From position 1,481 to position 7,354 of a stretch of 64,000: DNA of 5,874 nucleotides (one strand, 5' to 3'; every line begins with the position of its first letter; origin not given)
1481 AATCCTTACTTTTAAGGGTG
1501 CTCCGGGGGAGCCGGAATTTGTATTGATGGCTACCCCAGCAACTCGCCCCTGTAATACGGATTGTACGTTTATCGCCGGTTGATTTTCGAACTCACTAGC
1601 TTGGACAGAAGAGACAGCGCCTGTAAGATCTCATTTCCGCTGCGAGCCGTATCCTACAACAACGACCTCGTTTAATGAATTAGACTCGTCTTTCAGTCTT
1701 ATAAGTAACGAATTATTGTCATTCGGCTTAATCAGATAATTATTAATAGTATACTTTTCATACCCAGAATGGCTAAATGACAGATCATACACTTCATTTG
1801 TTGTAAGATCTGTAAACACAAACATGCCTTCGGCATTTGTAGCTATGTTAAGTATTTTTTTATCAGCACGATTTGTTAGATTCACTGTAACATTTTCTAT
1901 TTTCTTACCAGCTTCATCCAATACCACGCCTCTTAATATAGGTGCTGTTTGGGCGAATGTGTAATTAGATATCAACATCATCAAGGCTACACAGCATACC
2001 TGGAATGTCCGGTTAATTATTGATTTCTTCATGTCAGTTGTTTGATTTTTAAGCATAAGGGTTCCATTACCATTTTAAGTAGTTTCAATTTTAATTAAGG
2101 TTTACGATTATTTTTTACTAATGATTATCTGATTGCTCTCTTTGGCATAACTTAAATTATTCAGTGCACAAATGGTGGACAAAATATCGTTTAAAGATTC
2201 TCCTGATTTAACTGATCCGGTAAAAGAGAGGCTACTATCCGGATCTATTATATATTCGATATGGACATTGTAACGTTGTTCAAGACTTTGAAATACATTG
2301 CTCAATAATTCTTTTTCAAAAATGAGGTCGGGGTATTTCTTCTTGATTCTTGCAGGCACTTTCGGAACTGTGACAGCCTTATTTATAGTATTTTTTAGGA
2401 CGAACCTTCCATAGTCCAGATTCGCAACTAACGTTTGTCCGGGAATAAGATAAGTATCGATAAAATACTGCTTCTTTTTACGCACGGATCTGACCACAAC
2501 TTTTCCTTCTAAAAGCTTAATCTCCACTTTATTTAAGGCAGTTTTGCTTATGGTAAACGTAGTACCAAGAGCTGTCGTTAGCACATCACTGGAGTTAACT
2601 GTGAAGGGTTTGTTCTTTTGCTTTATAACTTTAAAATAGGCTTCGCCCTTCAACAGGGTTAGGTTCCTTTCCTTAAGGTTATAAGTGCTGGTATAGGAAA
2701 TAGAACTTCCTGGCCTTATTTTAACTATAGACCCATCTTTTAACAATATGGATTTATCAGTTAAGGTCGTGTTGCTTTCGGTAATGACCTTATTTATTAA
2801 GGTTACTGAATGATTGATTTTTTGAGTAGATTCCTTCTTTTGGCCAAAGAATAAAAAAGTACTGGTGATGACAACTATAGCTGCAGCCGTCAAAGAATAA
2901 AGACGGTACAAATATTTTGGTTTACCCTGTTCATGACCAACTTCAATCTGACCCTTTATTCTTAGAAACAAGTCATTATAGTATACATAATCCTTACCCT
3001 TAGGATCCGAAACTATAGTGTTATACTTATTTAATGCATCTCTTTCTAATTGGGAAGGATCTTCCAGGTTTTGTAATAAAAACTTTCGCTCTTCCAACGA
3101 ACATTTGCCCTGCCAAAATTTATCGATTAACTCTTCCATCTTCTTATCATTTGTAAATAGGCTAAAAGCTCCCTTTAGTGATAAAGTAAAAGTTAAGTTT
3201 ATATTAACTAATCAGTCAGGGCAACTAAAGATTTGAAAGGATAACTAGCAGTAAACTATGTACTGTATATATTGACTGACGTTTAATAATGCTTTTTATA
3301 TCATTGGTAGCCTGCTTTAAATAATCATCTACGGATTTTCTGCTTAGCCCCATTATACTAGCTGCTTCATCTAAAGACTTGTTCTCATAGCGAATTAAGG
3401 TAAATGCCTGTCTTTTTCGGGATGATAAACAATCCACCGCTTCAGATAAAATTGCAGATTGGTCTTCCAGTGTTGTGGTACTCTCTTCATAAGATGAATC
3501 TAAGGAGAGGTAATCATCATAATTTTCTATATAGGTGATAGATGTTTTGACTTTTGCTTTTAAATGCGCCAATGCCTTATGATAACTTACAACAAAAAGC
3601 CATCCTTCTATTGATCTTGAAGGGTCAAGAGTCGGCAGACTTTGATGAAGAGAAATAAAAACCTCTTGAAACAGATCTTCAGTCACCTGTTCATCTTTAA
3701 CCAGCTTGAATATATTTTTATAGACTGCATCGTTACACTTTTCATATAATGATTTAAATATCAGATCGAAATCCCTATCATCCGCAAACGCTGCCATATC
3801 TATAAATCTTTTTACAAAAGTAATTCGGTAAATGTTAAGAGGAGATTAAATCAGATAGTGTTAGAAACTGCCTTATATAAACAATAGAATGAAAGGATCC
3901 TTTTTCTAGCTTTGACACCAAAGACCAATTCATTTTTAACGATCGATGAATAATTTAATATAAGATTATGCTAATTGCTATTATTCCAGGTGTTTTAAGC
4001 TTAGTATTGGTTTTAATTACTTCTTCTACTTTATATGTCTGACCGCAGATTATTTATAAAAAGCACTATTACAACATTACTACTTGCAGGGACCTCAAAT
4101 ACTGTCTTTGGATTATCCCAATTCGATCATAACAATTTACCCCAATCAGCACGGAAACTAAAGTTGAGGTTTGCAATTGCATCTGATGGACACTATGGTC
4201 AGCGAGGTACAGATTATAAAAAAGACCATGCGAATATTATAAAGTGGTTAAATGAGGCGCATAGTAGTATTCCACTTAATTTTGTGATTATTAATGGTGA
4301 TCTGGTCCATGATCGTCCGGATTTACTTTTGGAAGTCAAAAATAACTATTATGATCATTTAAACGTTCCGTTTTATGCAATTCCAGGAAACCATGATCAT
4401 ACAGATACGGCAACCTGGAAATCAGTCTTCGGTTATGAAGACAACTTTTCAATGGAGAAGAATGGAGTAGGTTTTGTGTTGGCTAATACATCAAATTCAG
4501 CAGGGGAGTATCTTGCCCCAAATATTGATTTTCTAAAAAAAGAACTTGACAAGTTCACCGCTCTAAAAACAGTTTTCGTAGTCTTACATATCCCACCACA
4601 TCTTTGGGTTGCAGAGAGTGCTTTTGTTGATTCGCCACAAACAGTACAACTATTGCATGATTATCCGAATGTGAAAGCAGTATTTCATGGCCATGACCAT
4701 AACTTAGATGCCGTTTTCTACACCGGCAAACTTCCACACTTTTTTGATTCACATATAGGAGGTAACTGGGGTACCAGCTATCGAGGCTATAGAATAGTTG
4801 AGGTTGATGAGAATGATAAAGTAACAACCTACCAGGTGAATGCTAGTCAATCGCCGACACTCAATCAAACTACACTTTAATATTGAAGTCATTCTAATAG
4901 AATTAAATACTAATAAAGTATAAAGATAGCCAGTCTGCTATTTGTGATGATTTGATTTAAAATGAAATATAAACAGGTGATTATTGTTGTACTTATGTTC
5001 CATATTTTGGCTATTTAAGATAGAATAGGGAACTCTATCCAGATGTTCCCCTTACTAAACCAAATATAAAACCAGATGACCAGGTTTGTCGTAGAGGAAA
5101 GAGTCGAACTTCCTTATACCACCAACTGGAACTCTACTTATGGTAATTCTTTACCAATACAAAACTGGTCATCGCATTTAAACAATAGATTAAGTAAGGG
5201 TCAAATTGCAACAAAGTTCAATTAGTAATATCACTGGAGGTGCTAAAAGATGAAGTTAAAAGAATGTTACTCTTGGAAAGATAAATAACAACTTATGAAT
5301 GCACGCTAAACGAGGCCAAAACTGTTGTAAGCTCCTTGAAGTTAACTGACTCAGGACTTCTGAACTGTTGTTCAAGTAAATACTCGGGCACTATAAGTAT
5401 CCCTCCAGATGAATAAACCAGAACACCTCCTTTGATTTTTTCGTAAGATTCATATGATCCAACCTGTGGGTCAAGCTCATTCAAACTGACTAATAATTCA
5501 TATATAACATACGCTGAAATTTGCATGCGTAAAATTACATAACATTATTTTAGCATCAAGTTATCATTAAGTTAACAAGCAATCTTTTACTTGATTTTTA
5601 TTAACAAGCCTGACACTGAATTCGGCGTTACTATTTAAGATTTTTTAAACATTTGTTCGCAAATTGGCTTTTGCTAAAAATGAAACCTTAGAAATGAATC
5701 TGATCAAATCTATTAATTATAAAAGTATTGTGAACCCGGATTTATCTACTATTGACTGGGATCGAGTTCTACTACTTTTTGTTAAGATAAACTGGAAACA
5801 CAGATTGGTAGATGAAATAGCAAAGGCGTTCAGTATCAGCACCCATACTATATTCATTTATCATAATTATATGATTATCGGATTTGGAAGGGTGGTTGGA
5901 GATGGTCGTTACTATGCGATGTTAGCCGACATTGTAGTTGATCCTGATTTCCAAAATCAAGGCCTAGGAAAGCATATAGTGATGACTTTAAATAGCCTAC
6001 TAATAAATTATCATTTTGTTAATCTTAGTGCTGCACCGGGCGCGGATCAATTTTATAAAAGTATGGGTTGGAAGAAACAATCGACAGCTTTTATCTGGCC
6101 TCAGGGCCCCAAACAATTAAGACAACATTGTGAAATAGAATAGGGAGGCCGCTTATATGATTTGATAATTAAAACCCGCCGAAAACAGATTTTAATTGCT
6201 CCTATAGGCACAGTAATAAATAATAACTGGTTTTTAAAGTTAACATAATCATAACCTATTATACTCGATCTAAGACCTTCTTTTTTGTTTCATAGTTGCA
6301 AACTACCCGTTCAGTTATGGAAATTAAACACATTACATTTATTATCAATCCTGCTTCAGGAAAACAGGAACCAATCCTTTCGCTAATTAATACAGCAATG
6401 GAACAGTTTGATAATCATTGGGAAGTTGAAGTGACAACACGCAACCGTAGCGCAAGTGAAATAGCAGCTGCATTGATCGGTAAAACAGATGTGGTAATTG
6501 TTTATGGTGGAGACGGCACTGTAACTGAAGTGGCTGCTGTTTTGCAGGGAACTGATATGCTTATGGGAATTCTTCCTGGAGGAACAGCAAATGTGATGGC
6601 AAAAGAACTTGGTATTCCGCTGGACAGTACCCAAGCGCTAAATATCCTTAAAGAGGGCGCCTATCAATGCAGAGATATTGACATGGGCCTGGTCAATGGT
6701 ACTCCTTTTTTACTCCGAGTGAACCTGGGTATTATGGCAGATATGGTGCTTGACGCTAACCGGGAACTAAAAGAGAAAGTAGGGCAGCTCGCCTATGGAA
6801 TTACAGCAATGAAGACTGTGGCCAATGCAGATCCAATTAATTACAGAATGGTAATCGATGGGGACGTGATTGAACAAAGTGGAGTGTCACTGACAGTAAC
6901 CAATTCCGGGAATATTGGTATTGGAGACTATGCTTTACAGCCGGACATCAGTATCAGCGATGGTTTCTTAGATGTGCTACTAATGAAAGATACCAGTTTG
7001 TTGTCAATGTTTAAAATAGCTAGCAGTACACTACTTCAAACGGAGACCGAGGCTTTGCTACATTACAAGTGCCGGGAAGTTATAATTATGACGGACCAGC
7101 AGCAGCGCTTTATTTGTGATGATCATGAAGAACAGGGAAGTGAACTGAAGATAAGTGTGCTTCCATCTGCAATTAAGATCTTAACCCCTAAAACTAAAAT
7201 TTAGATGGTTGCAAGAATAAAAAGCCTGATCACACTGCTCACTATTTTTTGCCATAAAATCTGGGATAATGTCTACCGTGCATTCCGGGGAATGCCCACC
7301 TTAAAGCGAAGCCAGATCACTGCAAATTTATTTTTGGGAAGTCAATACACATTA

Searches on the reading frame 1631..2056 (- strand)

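Call 71: search_protein_families(library=pfam, proteins=[window:1631-2056:-], max_evalue=0.001)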
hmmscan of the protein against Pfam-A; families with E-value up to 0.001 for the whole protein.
window:1631-2056:- (141 aa): 3 families
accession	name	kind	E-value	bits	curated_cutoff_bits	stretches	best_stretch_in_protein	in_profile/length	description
PF13620.12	CarboxypepD_reg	-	5.8e-14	52.6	32.3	1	41-121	2-81/82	Carboxypeptidase regulatory-like domain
PF13715.12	CarbopepD_reg_2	-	1.2e-11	45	32.2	1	42-133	2-88/88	CarboxypepD_reg-like domain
PF17210.9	SdrD_B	-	3.1e-06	27.8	29.7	1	47-104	18-74/112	SdrD B-like domain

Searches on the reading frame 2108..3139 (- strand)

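Call 71: search_protein_families(library=pfam, proteins=[window:2108-3139:-], max_evalue=0.001)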
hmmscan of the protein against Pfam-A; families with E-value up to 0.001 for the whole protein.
window:2108-3139:- (343 aa): 2 families
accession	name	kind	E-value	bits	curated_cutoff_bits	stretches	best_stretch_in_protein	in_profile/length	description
PF04773.18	FecR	-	5e-15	56.2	24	1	130-214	12-96/97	FecR protein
PF16344.10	FecR_C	-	2.9e-14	53.3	24.4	1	272-340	2-70/70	FecR, C-terminal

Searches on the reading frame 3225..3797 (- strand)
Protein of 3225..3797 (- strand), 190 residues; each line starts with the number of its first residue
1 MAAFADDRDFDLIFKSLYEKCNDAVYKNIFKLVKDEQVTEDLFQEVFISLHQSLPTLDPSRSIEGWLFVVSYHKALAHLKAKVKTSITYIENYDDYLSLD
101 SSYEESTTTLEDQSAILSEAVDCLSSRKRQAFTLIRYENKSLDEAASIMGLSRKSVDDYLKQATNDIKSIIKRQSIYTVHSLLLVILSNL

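Call 71: search_protein_families(library=pfam, proteins=[window:3225-3797:-], max_evalue=0.001)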
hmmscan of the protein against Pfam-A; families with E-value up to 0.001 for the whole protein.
window:3225-3797:- (190 aa): 4 families
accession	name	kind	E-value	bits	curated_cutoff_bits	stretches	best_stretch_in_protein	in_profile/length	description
PF08281.18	Sigma70_r4_2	-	9.8e-11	41.6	25.7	1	116-163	3-50/54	Sigma-70, region 4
PF04542.20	Sigma70_r2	-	1.2e-09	38.3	24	1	17-82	1-68/71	Sigma-70 region 2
PF22233.2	PhyR_sigma-like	-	4.7e-08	33.1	27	1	124-168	4-48/50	Response regulator PhyR, sigma-like domain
PF04545.22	Sigma70_r4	-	4.2e-06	26.6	24.1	1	121-163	2-44/50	Sigma-70, region 4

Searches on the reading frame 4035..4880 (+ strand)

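Call 71: search_protein_families(library=pfam, proteins=[window:4035-4880:+], max_evalue=0.001)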
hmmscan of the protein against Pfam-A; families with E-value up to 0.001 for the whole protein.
window:4035-4880:+ (281 aa): 1 family
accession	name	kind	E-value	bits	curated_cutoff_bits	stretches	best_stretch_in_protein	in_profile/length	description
PF00149.33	Metallophos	-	1.8e-13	51.8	21.5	1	44-223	1-190/191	Calcineurin-like phosphoesterase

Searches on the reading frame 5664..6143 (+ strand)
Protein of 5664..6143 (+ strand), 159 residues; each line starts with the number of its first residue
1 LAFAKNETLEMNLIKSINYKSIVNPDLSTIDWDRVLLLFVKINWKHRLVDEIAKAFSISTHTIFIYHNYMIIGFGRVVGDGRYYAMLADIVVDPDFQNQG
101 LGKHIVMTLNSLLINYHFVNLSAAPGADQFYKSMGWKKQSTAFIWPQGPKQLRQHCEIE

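Call 71: search_protein_families(library=pfam, proteins=[window:5664-6143:+], max_evalue=0.001)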
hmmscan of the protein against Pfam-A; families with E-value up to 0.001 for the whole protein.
window:5664-6143:+ (159 aa): 3 families
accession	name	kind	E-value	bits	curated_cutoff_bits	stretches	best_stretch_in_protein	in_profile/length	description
PF13673.13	Acetyltransf_10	-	7e-11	42.6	23.6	1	50-140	20-111/128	Acetyltransferase (GNAT) domain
PF13508.13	Acetyltransf_7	-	1.1e-10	42.2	27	1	61-137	3-83/84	Acetyltransferase (GNAT) domain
PF00583.31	Acetyltransf_1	-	5.5e-08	33.5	20.7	1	44-136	16-116/116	Acetyltransferase (GNAT) family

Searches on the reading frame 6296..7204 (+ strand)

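Call 71: search_protein_families(library=pfam, proteins=[window:6296-7204:+], max_evalue=0.001)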
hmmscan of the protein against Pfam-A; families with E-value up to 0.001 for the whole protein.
window:6296-7204:+ (302 aa): 3 families
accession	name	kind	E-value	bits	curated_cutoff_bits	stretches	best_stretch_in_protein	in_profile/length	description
PF00781.29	DAGK_cat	-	1.9e-23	82.8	23.6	1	12-130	1-122/125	Diacylglycerol kinase catalytic domain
PF19279.4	YegS_C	-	3e-16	60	27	1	145-296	6-157/158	YegS C-terminal NAD kinase beta sandwich-like domain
PF01513.26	NAD_kinase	-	0.00063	20.5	25.5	0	47-86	59-95/130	ATP-NAD kinase N-terminal domain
